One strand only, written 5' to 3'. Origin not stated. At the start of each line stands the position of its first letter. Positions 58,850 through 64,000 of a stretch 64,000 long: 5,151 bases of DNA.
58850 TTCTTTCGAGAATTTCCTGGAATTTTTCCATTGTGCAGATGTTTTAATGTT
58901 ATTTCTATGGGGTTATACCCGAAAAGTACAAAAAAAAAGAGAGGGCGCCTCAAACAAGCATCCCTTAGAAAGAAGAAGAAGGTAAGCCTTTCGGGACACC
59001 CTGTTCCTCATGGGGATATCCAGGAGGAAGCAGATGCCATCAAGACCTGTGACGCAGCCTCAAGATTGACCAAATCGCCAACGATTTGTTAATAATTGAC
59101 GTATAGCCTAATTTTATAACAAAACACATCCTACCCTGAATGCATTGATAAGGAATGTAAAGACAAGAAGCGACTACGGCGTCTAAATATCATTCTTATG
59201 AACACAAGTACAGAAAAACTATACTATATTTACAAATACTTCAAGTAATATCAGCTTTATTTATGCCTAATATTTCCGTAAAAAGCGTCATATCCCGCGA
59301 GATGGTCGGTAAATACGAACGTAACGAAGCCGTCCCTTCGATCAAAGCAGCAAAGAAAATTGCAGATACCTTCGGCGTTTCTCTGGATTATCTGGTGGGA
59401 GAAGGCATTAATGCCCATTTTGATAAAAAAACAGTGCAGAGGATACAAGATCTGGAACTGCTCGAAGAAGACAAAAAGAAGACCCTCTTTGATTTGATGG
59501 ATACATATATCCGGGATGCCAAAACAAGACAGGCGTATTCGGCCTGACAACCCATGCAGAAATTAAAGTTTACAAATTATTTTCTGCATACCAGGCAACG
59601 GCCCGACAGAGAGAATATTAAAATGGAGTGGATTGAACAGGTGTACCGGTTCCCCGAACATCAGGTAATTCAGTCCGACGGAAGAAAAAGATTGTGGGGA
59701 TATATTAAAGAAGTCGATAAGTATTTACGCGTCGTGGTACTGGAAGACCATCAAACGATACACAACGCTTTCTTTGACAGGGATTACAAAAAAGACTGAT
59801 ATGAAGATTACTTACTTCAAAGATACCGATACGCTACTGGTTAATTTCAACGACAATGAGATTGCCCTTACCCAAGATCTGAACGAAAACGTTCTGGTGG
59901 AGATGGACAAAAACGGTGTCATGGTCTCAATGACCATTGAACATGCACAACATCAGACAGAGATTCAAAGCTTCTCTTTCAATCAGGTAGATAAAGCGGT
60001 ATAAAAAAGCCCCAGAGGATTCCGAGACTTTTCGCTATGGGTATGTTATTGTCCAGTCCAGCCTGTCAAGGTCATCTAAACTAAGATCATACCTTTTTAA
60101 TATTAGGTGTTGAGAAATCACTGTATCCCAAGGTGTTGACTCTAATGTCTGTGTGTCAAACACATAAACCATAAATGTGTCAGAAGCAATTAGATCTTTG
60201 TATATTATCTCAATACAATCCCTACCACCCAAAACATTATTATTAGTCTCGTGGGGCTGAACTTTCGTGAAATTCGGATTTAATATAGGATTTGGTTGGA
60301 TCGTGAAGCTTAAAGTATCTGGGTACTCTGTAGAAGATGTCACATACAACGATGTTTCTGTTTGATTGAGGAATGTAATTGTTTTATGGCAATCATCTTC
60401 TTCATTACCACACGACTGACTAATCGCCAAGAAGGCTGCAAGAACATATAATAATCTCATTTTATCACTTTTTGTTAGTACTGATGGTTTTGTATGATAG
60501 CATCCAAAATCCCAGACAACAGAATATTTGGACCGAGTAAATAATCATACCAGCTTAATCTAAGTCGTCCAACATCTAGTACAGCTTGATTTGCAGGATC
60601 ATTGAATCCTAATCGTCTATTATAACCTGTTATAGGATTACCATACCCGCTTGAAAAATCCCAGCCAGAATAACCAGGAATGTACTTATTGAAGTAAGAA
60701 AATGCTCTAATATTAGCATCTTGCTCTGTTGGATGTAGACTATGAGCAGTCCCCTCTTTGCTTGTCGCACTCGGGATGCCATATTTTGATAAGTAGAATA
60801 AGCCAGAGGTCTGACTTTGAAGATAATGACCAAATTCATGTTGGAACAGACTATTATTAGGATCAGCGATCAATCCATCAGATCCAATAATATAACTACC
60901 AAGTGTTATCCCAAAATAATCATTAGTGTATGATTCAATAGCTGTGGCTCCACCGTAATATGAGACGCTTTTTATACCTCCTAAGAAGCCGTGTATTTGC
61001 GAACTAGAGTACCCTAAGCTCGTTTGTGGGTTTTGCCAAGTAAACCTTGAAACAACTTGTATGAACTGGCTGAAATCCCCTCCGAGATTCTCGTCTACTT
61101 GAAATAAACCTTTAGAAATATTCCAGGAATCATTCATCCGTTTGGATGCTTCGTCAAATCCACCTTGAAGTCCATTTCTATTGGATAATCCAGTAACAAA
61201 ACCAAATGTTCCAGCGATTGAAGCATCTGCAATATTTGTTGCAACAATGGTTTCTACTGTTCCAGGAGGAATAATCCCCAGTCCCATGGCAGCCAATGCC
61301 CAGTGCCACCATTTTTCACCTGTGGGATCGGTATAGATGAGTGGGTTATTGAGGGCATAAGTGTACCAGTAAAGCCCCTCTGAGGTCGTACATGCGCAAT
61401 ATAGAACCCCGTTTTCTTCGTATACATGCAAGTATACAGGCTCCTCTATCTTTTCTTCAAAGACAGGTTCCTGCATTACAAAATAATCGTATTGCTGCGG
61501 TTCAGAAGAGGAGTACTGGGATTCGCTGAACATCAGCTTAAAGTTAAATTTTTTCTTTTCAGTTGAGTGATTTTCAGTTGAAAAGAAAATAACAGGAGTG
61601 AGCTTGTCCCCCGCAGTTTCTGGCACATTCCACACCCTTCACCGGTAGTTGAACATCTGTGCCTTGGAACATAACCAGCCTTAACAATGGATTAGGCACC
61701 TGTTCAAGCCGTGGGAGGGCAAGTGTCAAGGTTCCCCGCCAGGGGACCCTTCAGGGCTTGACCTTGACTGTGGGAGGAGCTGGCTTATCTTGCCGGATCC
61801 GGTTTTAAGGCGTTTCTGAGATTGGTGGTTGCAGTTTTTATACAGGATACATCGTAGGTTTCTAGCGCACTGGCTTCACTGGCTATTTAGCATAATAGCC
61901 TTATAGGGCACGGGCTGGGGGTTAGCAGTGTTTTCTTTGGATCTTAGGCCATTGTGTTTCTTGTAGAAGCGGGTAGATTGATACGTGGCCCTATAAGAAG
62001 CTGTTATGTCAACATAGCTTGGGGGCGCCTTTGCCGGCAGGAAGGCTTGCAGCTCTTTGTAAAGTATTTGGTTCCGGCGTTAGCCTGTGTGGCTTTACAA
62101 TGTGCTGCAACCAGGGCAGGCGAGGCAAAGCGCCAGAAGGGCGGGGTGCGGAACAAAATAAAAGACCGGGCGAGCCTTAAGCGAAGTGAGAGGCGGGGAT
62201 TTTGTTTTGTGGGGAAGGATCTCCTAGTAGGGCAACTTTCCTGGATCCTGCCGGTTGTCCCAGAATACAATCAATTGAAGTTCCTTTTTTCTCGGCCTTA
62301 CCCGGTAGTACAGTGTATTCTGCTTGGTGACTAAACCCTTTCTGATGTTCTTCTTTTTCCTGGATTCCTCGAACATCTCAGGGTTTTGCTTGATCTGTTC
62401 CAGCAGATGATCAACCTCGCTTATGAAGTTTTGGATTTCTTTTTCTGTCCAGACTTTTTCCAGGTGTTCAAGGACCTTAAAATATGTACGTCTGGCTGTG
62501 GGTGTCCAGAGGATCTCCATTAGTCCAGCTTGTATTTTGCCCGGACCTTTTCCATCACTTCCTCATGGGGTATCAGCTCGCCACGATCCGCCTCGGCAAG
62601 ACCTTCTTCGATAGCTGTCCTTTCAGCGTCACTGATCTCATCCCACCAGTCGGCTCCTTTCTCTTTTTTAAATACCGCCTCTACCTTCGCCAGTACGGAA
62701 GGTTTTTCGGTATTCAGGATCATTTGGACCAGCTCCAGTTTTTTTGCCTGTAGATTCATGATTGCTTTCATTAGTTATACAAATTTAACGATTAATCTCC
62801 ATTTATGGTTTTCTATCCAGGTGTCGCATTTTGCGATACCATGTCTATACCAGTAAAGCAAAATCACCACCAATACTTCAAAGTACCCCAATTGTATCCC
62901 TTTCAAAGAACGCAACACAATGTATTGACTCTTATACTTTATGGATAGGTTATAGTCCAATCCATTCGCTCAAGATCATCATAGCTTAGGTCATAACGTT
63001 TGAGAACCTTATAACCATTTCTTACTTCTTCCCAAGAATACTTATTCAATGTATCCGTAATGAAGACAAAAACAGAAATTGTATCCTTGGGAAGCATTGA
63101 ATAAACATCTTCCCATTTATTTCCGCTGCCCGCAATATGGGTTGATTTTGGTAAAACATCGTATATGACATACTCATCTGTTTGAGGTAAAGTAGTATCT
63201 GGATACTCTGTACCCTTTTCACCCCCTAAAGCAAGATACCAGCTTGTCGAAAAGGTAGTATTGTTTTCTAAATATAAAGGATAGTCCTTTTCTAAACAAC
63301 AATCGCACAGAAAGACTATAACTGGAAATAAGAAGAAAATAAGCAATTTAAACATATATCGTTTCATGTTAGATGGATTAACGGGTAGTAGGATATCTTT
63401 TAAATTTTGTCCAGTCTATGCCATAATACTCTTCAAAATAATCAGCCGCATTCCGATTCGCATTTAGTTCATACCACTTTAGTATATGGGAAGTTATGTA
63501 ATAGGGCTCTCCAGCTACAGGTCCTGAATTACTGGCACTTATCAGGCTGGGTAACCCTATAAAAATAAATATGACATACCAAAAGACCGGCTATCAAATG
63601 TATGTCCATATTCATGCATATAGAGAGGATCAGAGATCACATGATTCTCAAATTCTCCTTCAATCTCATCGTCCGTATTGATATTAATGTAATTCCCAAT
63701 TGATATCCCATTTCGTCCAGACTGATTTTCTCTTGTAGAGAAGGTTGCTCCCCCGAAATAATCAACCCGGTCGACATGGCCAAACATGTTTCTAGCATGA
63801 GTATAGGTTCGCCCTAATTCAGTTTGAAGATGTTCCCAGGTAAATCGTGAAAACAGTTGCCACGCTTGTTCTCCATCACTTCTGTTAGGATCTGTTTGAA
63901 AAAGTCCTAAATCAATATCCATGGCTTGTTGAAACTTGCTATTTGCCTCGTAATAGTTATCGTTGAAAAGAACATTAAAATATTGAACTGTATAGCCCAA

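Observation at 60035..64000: Tandem polymorphic-toxin/immunity cassettes: a main-gene tip plus an orphan HExxH module, each with a paralogous lipoprotein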

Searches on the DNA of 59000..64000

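Call 6: search_rna_families(source=window, start=59000, end=64000, threshold=evalue, max_evalue=1)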
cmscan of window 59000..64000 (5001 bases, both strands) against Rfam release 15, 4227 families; matches with E-value up to 1: 0.
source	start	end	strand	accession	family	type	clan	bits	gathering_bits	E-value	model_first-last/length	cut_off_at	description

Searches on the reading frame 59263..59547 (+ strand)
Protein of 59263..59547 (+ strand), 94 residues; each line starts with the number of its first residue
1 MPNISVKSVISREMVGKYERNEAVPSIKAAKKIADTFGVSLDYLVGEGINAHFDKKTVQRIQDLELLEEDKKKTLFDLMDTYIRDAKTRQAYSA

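Call 5: search_protein_families(library=pfam, max_evalue=1, proteins=[window:59263-59547:+])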
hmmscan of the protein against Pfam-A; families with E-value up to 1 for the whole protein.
window:59263-59547:+ (94 aa): 3 families
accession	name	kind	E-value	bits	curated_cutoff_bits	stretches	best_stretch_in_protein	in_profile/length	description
PF01381.28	HTH_3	-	8.4e-09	35.8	23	1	7-44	18-55/55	Helix-turn-helix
PF12844.13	HTH_19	-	0.036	14.4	30.2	1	17-44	31-58/64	Helix-turn-helix domain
PF06708.16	DUF1195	-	0.15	12.3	25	1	38-89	50-101/147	Protein of unknown function (DUF1195)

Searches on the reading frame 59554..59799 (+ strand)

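Call 5: search_protein_families(library=pfam, max_evalue=1, proteins=[window:59554-59799:+])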
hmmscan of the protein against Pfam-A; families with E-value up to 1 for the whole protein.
window:59554-59799:+ (81 aa): 1 family
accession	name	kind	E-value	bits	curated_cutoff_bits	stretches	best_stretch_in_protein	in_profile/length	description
PF14076.12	DUF4258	-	0.037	14.8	25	1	12-67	4-62/71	Domain of unknown function (DUF4258)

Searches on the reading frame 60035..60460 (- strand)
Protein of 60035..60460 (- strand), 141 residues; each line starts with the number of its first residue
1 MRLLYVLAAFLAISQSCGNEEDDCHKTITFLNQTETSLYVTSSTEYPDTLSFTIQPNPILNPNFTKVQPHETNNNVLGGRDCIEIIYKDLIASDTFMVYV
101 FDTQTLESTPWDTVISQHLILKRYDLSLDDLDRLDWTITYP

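Call 5: search_protein_families(library=pfam, max_evalue=1, proteins=[window:60035-60460:-])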
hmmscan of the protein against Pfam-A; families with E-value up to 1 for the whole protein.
window:60035-60460:- (141 aa): 0 families

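Call 9: search_protein_families(library=ncbifam, max_evalue=1, proteins=[window:60035-60460:-])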
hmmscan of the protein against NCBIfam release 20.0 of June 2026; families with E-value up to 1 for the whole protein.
window:60035-60460:- (141 aa): 1 family
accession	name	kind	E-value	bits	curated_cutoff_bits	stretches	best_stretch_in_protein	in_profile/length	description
NF005544.0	PRK07207.1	equivalog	0.046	11.5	965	1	46-134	750-842/965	ribonucleoside-diphosphate reductase subunit alpha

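Call 13: find_encoding_contigs(protein=window:60035-60460:-, flank=10000, max_places=4)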
Protein window:60035-60460:- (141 aa): no gene with exactly this product is on record in the collection.

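Call 16: find_homologous_proteins(query=window:60035-60460:-)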
Query window:60035-60460:- (141 aa): 167 proteins with E <= 0.001 among 181 candidates; the best 120 are listed.
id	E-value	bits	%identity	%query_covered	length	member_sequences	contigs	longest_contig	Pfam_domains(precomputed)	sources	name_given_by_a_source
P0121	3.3e-59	217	71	99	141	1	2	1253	-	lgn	-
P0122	1.4e-54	202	62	100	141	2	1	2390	-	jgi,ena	-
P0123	2.4e-54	201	89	72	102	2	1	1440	-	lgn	-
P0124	2.9e-53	198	62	100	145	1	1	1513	-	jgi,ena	-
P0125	1.2e-51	192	66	89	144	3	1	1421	-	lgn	-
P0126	2.4e-51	191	60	100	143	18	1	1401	-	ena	-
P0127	5.4e-51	190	62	100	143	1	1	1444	-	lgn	-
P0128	1.1e-50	189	60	100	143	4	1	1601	-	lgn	-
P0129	1.3e-50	189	58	100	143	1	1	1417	-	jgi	-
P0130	2.1e-50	188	60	100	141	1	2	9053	-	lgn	-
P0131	9.6e-50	186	56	100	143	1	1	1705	-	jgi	jgi:hypothetical protein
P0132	6.0e-49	184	57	100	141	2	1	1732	-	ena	-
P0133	1.4e-48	182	58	100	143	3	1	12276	-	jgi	-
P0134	1.0e-47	180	65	93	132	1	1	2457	-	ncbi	-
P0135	1.2e-47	179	56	99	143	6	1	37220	-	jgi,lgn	jgi:hypothetical protein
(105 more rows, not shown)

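Call 35: predict_structure(alignment_id=A2)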
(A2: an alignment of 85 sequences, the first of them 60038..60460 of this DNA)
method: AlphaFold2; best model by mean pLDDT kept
length: 141 residues; sequences in the alignment: 85
mean_pLDDT: 89.4   pTM: 0.78
mean pLDDT of the five models: 89.4, 88.7, 88.1, 86.6, 86.0
residues with pLDDT >= 90: 99; 70-90: 30; 50-70: 12; < 50: 0
segments of 3 or more residues with pLDDT < 50: none
pLDDT, mean of each block of 10 residues (from residue 1): 73 60 87 98 84 87 97 95 92 93 97 94 96 98 96
secondary structure, 60 per line:
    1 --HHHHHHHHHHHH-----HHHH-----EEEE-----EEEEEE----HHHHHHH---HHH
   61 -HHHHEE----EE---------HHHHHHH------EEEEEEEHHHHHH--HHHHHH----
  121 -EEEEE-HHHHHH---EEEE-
elements in order: H3-14 H20-23 E29-32 E38-43 H48-54 H62-65 H83-89 E96-102 H103-108 H111-116 E122-126 H128-133 E137-140

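Call 74: search_protein_families(library=pfam, alignment_id=A2, max_evalue=0.01)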
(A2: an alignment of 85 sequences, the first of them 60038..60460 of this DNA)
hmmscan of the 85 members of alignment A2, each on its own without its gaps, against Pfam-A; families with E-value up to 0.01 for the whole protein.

A. member 1, window:60038-60460:- (141 aa): 0 families

B. families by the number of members that match (of 85 scanned): 3 families
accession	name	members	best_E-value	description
PF15892.11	BNR_4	2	0.0022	BNR repeat-containing family member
PF09640.15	DUF2027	1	0.004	Domain of unknown function (DUF2027)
PF23457.1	LysM2_NFP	1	0.0095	NFP LysM2 domain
